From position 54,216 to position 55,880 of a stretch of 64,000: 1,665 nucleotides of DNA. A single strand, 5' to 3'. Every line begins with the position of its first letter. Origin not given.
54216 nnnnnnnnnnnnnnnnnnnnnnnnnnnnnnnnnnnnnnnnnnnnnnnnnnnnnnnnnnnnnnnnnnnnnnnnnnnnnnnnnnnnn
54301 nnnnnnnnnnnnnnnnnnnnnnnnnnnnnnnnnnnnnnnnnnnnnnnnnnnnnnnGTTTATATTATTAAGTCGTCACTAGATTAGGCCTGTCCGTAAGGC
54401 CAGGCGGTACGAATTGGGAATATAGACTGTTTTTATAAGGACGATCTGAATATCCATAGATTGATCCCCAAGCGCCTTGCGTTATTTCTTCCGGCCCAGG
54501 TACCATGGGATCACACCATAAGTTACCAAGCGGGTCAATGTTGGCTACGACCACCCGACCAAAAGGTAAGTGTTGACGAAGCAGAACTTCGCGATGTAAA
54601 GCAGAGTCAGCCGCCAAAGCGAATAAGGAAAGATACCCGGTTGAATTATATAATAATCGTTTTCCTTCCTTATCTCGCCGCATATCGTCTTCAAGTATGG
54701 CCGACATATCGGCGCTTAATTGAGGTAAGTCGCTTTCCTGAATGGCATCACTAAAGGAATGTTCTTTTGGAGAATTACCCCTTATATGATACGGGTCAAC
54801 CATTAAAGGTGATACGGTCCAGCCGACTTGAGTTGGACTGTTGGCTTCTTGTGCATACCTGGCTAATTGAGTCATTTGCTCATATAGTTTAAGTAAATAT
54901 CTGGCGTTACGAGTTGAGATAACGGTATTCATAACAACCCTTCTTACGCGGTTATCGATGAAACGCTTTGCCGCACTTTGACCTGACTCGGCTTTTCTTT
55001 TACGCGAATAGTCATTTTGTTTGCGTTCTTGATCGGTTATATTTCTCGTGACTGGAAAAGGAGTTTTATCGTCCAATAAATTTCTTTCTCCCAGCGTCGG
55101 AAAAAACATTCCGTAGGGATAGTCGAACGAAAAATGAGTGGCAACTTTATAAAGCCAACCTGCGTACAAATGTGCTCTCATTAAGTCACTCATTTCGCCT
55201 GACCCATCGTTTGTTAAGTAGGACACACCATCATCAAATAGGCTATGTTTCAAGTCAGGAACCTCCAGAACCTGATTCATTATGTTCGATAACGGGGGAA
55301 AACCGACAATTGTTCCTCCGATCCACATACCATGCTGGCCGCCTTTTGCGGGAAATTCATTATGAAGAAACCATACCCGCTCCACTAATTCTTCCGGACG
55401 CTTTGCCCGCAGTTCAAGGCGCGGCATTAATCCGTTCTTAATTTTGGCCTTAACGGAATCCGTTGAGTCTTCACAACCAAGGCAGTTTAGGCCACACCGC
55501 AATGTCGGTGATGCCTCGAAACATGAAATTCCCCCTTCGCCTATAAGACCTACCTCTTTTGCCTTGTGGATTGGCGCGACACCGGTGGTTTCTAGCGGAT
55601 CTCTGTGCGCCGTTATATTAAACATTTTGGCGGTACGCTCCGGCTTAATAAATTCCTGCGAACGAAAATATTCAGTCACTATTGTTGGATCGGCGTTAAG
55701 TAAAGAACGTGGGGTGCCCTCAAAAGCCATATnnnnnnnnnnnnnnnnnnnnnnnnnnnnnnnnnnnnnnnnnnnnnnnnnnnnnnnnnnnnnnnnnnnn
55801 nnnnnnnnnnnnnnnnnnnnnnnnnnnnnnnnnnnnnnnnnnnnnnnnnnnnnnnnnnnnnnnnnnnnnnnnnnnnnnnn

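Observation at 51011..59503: Unassigned 8-gene minus-strand cluster combining arginine-type and nucleotide-type enzymes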

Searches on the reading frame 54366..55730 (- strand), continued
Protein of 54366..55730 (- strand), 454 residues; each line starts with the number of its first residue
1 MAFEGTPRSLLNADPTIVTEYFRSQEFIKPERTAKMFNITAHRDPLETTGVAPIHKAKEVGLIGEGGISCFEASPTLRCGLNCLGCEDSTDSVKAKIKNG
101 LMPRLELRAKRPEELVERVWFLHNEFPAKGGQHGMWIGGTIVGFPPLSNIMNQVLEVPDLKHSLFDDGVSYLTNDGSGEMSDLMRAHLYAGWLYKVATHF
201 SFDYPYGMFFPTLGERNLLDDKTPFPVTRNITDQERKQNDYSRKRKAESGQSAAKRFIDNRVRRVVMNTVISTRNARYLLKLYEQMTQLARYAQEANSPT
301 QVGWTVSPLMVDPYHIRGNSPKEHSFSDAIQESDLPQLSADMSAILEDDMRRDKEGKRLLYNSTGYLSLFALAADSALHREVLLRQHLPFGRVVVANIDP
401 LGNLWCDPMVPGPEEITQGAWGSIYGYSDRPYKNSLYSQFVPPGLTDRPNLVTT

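Call 93: find_encoding_contigs(protein=P0013, flank=8000, max_places=2)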
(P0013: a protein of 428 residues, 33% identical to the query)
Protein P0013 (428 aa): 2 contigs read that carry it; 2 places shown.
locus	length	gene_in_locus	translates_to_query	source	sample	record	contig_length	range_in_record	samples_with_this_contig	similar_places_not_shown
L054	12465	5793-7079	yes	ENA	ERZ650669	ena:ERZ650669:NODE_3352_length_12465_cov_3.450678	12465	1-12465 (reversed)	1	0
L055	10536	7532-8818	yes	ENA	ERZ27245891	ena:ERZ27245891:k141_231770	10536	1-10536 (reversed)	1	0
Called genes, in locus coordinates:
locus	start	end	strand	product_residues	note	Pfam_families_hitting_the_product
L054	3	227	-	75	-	?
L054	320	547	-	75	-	-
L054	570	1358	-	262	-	PF00142:Fer4_NifH (faint), PF01656:CbiA, PF10609:ParA, PF13500:AAA_26 (faint), PF13614:AAA_31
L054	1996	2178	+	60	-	-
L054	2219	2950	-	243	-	PF19810:HFX_2341_N, PF22665:WHD_DUF6293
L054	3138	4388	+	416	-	PF00764:Arginosuc_synth, PF20979:Arginosuc_syn_C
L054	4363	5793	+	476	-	PF01979:Amidohydro_1, PF07969:Amidohydro_3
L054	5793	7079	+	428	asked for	PF04055:Radical_SAM (faint)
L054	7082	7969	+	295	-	PF19799:DUF6282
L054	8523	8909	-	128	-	-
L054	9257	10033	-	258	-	-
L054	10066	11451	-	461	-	PF00128:Alpha-amylase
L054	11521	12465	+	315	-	?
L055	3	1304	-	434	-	?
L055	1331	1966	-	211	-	-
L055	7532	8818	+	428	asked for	PF04055:Radical_SAM (faint)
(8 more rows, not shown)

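Call 95: search_protein_families(library=pfam, alignment_id=A1, max_evalue=1)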
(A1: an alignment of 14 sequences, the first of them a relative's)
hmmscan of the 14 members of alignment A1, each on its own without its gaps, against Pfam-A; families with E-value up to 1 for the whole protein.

A. member 1, P0001 (454 aa): 0 families

B. families by the number of members that match (of 14 scanned): 5 families
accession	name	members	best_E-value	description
PF04055.27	Radical_SAM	8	1.6e-06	Radical SAM superfamily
PF01464.25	SLT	1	0.14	Transglycosylase SLT domain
PF00156.33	Pribosyltran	1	0.14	Phosphoribosyl transferase domain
PF20257.3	SAM_HAT_C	1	0.17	SAM hydroxide adenosyltransferase C-terminal domain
PF22625.2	ECR1_N_2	1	0.17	Exosome RNA binding protein RRP4 N-terminal domain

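Call 102: search_protein_families(library=ncbifam, proteins=[L034:6629-7195:+, L033:12525-13160:+, L033:11963-12586:+, L054:7082-7969:+, L033:13317-14828:+, L034:5863-6552:+], max_evalue=0.001)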
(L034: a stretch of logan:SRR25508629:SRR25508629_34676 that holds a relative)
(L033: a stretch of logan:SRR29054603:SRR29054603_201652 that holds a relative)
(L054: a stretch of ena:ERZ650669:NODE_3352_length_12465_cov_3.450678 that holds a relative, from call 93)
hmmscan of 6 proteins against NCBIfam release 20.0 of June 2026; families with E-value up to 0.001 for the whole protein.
L034:6629-7195:+ (188 aa): 21 families
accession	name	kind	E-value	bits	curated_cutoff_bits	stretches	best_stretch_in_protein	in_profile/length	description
NF005592.0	PRK07322.1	subfamily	1.2e-47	161.6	143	1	1-181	1-178/180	adenine phosphoribosyltransferase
NF004689.0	PRK06031.1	equivalog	3.3e-15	56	175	1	35-167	66-199/233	phosphoribosyltransferase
NF040646.1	HPT_Archaea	equivalog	8.5e-11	41.8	200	1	36-183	37-175/184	hypoxanthine/guanine phosphoribosyltransferase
NF002634.0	PRK02304.1-3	equivalog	1.3e-09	38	170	1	30-159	32-155/182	adenine phosphoribosyltransferase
NF002635.0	PRK02304.1-4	subfamily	1.5e-09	37.6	146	1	36-170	37-163/188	adenine phosphoribosyltransferase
NF002636.0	PRK02304.1-5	equivalog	1.2e-08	34.7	125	1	30-159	31-154/176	adenine phosphoribosyltransferase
NF006328.0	PRK08558.1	equivalog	1.4e-08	34.6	184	1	25-164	83-218/238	adenine phosphoribosyltransferase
TIGR01090.1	apt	equivalog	2.1e-08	34.4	185.85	1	30-159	23-146/169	adenine phosphoribosyltransferase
TIGR01743.1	purR_Bsub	equivalog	6e-08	32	258.7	1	32-166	107-237/268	pur operon repressor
TIGR00336.1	pyrE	equivalog_domain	2.3e-06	27.5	106.8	1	119-163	105-149/173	orotate phosphoribosyltransferase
TIGR01367.1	pyrE_Therm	equivalog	1.8e-05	24.4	150.25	1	121-162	104-145/187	orotate phosphoribosyltransferase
NF002633.0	PRK02304.1-2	equivalog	2.7e-05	24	224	1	31-158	26-147/172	adenine phosphoribosyltransferase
NF002620.0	PRK02277.1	subfamily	4.2e-05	23.3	115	1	111-158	131-177/201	orotate phosphoribosyltransferase-like protein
NF006671.0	PRK09219.1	equivalog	7.9e-05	22.2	177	1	34-160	31-155/192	xanthine phosphoribosyltransferase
NF002095.0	PRK00934.1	equivalog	8.2e-05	21.9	296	1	120-158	203-241/287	ribose-phosphate diphosphokinase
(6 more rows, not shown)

L033:12525-13160:+ (211 aa): 22 families
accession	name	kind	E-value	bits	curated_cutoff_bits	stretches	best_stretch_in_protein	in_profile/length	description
NF005592.0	PRK07322.1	subfamily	9.2e-50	168.5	143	1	22-203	1-178/180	adenine phosphoribosyltransferase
NF004689.0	PRK06031.1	equivalog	3.3e-17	62.5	175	1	56-187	66-198/233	phosphoribosyltransferase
NF006328.0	PRK08558.1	equivalog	7.8e-12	45.3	184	1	48-192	85-225/238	adenine phosphoribosyltransferase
NF002635.0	PRK02304.1-4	subfamily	4.4e-10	39.4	146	1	56-185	36-157/188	adenine phosphoribosyltransferase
NF040646.1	HPT_Archaea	equivalog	1.8e-09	37.5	200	1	56-185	36-156/184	hypoxanthine/guanine phosphoribosyltransferase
NF002636.0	PRK02304.1-5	equivalog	8.6e-08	31.9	125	1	141-181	115-155/176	adenine phosphoribosyltransferase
TIGR01743.1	purR_Bsub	equivalog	2.4e-07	30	258.7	1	54-192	108-243/268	pur operon repressor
TIGR00336.1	pyrE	equivalog_domain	3.8e-07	30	106.8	1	139-184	104-149/173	orotate phosphoribosyltransferase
NF002634.0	PRK02304.1-3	equivalog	1.2e-06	28.3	170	1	142-181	117-156/182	adenine phosphoribosyltransferase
TIGR01090.1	apt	equivalog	2e-06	28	185.85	1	53-180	25-146/169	adenine phosphoribosyltransferase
TIGR01251.1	ribP_PPkin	subfamily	1.8e-05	23.8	113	1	73-178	158-245/309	ribose-phosphate diphosphokinase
NF009211.0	PRK12560.1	equivalog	3.1e-05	23.8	188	1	74-180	51-151/187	adenine phosphoribosyltransferase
TIGR01367.1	pyrE_Therm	equivalog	6.2e-05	22.7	150.25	0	141-182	103-144/187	orotate phosphoribosyltransferase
NF002095.0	PRK00934.1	equivalog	8.8e-05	21.8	296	1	136-174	199-236/287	ribose-phosphate diphosphokinase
NF002633.0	PRK02304.1-2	equivalog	9.3e-05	22.3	224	1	141-180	109-148/172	adenine phosphoribosyltransferase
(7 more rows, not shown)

L033:11963-12586:+ (207 aa): 10 families
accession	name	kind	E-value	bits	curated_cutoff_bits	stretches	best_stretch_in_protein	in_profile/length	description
TIGR01091.1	upp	equivalog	2.9e-74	249.2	208.35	1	4-207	2-206/207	uracil phosphoribosyltransferase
NF001097.0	PRK00129.1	equivalog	1.5e-73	247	114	1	2-207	2-208/209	uracil phosphoribosyltransferase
NF005299.0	PRK06827.1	subfamily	1.7e-06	27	327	1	124-174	266-317/383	phosphoribosylpyrophosphate synthetase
NF002095.0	PRK00934.1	equivalog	5.3e-06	25.8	296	1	126-159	208-241/287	ribose-phosphate diphosphokinase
TIGR01251.1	ribP_PPkin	subfamily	1.8e-05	23.8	113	1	122-159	209-246/309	ribose-phosphate diphosphokinase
NF002758.0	PRK02812.1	equivalog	2.3e-05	23.7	518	1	62-191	173-300/330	ribose-phosphate pyrophosphokinase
NF002844.0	PRK03092.1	equivalog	0.00013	21.4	438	1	89-188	190-290/326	ribose-phosphate diphosphokinase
NF002635.0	PRK02304.1-4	subfamily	0.00016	21.3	146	1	119-177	111-169/188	adenine phosphoribosyltransferase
TIGR01367.1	pyrE_Therm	equivalog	0.00024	20.8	150.25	1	69-180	59-158/187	orotate phosphoribosyltransferase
NF040646.1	HPT_Archaea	equivalog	0.00025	20.7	200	1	120-172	111-163/184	hypoxanthine/guanine phosphoribosyltransferase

L054:7082-7969:+ (295 aa): 1 family
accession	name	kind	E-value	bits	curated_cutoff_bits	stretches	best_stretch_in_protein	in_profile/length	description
NF045706.1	PhFuoseLconase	equivalog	0.00011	21.4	630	1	264-295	296-327/332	phospho-furanose lactonase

L033:13317-14828:+ (503 aa): 5 families
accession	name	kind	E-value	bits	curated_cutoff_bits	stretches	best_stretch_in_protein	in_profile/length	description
TIGR01134.1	purF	equivalog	2.6e-56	191.8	350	1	17-478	1-430/432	amidophosphoribosyltransferase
NF001484.0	PRK00331.1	subfamily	2.6e-07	29.4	381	1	17-126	2-101/601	isomerizing glutamine--fructose-6-phosphate transaminase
TIGR01135.1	glmS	equivalog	7.7e-07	28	418.05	1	17-126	1-100/607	glutamine--fructose-6-phosphate transaminase (isomerizing)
NF006949.0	PRK09431.1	equivalog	0.00024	19.7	499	1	159-237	112-186/554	asparagine synthase B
TIGR01536.1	asn_synth_AEB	equivalog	0.0007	18.7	267.1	1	154-220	112-172/517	asparagine synthase (glutamine-hydrolyzing)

L034:5863-6552:+ (229 aa): 2 families
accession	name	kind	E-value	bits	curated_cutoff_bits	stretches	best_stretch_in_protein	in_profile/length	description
TIGR02277.1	PaaX_trns_reg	equivalog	2.1e-08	34.1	264.55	1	92-201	34-140/279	phenylacetic acid degradation operon negative regulatory protein PaaX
TIGR01573.1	cas2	equivalog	1.3e-05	25.3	24.5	1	149-184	2-38/96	CRISPR-associated endonuclease Cas2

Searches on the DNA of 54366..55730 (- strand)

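Call 97: search_rna_families(sources=[L033, L034, L039, L041, L053, L001, L002], threshold=gathering, show_alignments=3)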
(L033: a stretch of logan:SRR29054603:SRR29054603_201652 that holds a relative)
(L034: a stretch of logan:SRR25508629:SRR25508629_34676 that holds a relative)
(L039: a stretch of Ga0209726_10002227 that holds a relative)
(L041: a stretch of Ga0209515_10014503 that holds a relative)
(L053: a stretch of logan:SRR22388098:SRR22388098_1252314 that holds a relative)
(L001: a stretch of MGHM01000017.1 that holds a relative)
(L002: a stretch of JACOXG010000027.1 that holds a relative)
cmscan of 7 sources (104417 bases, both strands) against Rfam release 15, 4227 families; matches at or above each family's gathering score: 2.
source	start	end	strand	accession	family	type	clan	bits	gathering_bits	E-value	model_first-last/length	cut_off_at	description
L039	18297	18368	-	RF00005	tRNA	Gene; tRNA;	CL00001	72.8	29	8.5e-14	1-71/71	no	tRNA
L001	9736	9808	-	RF00005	tRNA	Gene; tRNA;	CL00001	60.9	29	1.7e-10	1-71/71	no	tRNA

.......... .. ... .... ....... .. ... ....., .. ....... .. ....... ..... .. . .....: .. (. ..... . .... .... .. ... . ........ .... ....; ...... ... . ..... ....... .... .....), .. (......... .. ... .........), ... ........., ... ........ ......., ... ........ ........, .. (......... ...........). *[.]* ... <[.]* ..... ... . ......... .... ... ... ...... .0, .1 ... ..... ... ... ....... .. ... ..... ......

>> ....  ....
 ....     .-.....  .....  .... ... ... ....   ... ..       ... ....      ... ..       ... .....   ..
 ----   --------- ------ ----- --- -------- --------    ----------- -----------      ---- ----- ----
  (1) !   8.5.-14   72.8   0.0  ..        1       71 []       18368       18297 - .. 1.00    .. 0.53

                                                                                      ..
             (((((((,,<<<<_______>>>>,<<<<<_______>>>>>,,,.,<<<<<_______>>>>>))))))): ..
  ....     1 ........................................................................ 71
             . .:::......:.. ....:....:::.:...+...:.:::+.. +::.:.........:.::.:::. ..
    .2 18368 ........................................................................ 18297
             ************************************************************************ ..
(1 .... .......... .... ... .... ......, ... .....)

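Call 99: search_rna_families(source=L053, start=3150, end=3320, threshold=evalue, max_evalue=10, show_alignments=3)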
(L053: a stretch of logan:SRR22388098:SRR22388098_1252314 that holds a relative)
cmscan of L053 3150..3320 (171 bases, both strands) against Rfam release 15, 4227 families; matches with E-value up to 10: 8.
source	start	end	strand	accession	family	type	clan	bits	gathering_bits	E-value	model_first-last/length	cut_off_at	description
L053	3233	3317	+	RF00402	SNORA25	Gene; snRNA; snoRNA; HACA-box;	-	19.8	85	0.2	1-128/128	no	Small nucleolar RNA SNORA25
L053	3228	3298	+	RF00368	sroB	Gene; sRNA;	-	17.5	44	6.5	1-83/83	no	sroB RNA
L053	3163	3307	+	RF00558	L20_leader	Cis-reg; leader;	-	15.5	58.7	0.82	1-127/127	no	Ribosomal protein L20 leader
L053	3252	3301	+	RF03534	sRNA71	Gene; sRNA;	-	15.3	50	6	1-104/104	no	Staphylococcus sRNA71 small RNA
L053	3233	3300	-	RF02397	sau-5971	Gene; sRNA;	-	13.3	90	4.2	1-96/96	no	Staphylococcus sRNA sau-5971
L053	3197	3298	+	RF01770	rimP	Cis-reg; leader;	-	13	47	9.2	1-102/102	no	Gammaprotebacteria rimP leader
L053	3191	3228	-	RF02260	MAT2A_A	Cis-reg;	-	12.4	40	4.9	1-65/65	no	MAT2A 3'UTR stem loop A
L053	3208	3247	+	RF01792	eiav_FSE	Cis-reg; frameshift_element;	-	9.2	40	7.8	1-35/35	no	ribosomal frameshift site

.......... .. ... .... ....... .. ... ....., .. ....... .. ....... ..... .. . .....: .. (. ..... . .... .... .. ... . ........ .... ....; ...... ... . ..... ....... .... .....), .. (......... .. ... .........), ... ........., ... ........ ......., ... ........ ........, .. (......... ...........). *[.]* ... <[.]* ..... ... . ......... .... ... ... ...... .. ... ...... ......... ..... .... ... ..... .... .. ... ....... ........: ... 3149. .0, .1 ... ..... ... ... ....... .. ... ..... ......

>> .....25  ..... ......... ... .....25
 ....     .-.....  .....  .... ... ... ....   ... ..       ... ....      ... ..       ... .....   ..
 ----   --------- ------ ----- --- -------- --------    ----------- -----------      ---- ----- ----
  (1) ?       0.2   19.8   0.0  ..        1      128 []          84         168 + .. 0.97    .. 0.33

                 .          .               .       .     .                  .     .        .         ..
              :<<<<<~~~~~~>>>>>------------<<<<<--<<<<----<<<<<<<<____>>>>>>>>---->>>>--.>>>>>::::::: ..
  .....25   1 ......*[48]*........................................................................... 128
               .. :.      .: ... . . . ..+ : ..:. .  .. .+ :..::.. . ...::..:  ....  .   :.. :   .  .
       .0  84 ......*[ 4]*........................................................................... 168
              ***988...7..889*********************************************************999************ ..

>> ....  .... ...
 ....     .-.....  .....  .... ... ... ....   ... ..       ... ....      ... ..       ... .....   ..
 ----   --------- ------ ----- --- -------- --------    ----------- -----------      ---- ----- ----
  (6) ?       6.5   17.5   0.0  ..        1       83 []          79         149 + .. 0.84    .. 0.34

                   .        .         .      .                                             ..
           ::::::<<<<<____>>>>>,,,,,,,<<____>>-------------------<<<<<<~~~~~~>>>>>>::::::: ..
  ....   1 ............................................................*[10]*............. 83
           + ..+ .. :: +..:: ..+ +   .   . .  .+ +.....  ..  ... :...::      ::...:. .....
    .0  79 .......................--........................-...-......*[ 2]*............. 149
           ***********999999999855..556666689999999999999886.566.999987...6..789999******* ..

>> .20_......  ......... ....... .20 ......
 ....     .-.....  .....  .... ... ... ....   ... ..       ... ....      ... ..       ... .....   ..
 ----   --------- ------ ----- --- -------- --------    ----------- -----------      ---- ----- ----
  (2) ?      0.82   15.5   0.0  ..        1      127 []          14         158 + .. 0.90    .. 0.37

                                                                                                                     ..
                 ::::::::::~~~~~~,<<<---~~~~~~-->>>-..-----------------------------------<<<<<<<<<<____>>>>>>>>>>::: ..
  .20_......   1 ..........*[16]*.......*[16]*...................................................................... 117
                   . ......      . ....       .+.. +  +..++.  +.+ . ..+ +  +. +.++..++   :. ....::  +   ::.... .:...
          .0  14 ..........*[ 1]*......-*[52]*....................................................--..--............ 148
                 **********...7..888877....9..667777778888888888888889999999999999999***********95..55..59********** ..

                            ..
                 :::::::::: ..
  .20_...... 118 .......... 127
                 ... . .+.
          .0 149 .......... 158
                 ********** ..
